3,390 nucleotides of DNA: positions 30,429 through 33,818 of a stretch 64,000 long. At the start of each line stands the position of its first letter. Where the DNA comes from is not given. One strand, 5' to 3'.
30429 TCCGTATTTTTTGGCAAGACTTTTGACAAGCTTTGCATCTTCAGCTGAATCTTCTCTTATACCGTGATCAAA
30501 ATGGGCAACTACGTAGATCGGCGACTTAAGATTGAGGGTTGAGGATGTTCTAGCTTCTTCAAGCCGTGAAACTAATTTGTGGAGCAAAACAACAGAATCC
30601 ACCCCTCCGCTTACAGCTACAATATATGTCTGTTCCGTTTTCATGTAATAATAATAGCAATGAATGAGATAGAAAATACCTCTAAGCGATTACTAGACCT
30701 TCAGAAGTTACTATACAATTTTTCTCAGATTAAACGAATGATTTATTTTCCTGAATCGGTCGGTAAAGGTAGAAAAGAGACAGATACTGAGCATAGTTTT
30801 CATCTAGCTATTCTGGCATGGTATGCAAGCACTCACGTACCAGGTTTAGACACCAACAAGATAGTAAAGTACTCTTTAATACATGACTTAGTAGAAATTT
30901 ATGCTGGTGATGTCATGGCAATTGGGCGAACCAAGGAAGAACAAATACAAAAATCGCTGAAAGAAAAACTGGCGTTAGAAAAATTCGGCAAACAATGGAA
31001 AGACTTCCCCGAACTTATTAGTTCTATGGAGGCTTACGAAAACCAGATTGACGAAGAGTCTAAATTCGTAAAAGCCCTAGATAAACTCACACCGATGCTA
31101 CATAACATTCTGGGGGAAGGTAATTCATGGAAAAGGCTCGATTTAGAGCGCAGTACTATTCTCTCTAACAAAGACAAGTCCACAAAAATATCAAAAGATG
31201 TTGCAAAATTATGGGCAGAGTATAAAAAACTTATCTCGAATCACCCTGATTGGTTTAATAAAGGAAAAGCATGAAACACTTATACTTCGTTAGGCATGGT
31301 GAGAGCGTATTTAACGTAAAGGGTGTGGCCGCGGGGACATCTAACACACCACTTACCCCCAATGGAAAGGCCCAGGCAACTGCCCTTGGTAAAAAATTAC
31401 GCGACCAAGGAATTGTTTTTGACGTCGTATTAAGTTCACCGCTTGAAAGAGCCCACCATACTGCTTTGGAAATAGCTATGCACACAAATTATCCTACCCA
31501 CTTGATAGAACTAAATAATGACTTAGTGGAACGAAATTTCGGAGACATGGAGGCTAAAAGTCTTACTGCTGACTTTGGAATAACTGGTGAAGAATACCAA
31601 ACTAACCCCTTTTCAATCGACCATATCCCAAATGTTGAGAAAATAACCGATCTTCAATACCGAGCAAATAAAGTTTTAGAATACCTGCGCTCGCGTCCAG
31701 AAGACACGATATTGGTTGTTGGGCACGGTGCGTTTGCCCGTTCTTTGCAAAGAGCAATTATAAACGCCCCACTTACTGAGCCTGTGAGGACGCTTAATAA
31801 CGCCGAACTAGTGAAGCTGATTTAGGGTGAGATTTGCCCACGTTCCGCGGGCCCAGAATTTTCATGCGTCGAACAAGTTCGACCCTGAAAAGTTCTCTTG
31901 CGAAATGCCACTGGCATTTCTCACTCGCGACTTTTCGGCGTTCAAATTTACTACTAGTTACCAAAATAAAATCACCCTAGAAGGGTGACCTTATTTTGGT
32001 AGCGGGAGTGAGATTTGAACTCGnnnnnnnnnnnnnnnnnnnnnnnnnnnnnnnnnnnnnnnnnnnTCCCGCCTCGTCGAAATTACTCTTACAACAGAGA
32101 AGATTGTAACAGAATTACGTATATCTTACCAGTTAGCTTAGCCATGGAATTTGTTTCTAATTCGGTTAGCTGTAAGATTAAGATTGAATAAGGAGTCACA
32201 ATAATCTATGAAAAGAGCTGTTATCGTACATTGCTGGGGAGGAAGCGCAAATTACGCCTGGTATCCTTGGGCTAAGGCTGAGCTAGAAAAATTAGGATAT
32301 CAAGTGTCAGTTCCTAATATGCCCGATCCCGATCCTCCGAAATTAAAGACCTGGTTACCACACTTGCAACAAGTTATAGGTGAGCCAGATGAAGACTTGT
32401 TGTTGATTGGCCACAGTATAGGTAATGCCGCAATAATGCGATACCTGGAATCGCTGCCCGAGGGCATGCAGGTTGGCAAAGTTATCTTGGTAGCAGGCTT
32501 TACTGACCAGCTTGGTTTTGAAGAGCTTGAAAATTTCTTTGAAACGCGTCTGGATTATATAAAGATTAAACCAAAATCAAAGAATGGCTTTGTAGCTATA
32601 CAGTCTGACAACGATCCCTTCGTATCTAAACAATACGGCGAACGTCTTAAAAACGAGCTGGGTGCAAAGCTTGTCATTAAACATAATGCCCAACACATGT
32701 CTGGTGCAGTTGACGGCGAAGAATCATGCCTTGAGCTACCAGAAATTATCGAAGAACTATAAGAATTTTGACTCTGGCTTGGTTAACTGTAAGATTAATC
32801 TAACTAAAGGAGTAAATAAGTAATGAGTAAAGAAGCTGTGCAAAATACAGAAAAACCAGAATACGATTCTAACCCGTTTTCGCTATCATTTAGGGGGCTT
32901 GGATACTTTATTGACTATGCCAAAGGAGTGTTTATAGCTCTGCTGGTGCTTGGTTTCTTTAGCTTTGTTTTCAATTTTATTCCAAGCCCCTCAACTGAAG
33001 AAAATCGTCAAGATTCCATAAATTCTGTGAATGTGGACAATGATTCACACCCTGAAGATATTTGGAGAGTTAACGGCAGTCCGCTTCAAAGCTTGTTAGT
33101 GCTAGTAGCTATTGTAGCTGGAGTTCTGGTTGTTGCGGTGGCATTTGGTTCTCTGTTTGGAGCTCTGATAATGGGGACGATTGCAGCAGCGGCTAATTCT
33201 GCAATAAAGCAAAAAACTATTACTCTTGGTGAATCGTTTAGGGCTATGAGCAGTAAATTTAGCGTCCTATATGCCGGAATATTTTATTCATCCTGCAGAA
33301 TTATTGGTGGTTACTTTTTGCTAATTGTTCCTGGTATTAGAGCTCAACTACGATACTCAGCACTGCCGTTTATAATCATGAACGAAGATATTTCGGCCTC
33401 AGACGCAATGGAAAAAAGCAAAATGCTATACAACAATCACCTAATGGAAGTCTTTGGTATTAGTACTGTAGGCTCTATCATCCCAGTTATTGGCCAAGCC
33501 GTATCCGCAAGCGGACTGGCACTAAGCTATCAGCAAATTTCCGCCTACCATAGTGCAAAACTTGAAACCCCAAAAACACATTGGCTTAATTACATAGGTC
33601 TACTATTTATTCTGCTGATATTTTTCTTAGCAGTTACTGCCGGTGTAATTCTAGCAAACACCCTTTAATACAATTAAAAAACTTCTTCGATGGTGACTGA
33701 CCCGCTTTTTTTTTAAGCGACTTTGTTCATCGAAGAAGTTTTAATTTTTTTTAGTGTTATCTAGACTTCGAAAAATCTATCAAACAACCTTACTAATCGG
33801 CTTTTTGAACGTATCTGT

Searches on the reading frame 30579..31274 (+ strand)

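Call 60: search_protein_families(library=pfam, proteins=[window:30579-31274:+], max_evalue=0.01)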
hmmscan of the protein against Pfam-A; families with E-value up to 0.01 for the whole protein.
window:30579-31274:+ (231 aa): 3 families
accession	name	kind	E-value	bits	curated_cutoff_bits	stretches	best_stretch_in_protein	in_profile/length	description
PF13023.12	HD_3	-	5.9e-29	101.5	22.5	1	63-202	17-157/165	HD domain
PF12917.13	YfbR-like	-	1.3e-07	31.9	25.9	1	63-174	20-139/182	5'-deoxynucleotidase YfbR-like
PF01966.28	HD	-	7.8e-06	26.6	22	1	71-173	3-116/116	HD domain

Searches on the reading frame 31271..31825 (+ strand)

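Call 60: search_protein_families(library=pfam, proteins=[window:31271-31825:+], max_evalue=0.01)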
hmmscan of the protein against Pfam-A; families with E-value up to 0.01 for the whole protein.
window:31271-31825:+ (184 aa): 1 family
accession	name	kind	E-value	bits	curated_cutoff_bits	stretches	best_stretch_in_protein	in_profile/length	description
PF00300.27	His_Phos_1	-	2.6e-35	122.3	21.7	1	4-182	1-178/194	Histidine phosphatase superfamily (branch 1)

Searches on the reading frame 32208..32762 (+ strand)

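Call 60: search_protein_families(library=pfam, proteins=[window:32208-32762:+], max_evalue=0.01)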
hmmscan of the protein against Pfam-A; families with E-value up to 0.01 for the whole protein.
window:32208-32762:+ (184 aa): 4 families
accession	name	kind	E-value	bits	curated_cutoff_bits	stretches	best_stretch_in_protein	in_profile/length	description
PF06821.19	Ser_hydrolase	-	1.3e-20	74.5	22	1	5-165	2-155/172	Serine hydrolase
PF12697.13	Abhydrolase_6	-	2.6e-05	25.4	26.3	1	5-104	2-100/217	Alpha/beta hydrolase family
PF00561.26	Abhydrolase_1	-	0.00015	21.9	25.8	0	5-39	4-36/245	alpha/beta hydrolase fold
PF10230.15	LIDHydrolase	-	0.0053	17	27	0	58-97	80-118/262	Lipid-droplet associated hydrolase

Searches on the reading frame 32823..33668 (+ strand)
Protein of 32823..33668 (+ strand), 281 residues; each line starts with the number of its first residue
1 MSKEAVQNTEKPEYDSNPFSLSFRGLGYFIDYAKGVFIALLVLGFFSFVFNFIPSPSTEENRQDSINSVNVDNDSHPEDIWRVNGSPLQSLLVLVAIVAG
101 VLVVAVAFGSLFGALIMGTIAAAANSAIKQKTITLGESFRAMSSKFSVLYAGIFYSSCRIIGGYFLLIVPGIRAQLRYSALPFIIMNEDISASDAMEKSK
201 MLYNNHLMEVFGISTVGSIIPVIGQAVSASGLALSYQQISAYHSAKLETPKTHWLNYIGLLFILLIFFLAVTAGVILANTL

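Call 60: search_protein_families(library=pfam, proteins=[window:32823-33668:+], max_evalue=0.01)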
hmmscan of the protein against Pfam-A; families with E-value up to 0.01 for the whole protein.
window:32823-33668:+ (281 aa): 1 family
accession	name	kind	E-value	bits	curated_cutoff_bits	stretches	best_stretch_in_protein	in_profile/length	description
PF06790.16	UPF0259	-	0.00012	22.4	31.4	1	40-202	27-186/248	Uncharacterised protein family (UPF0259)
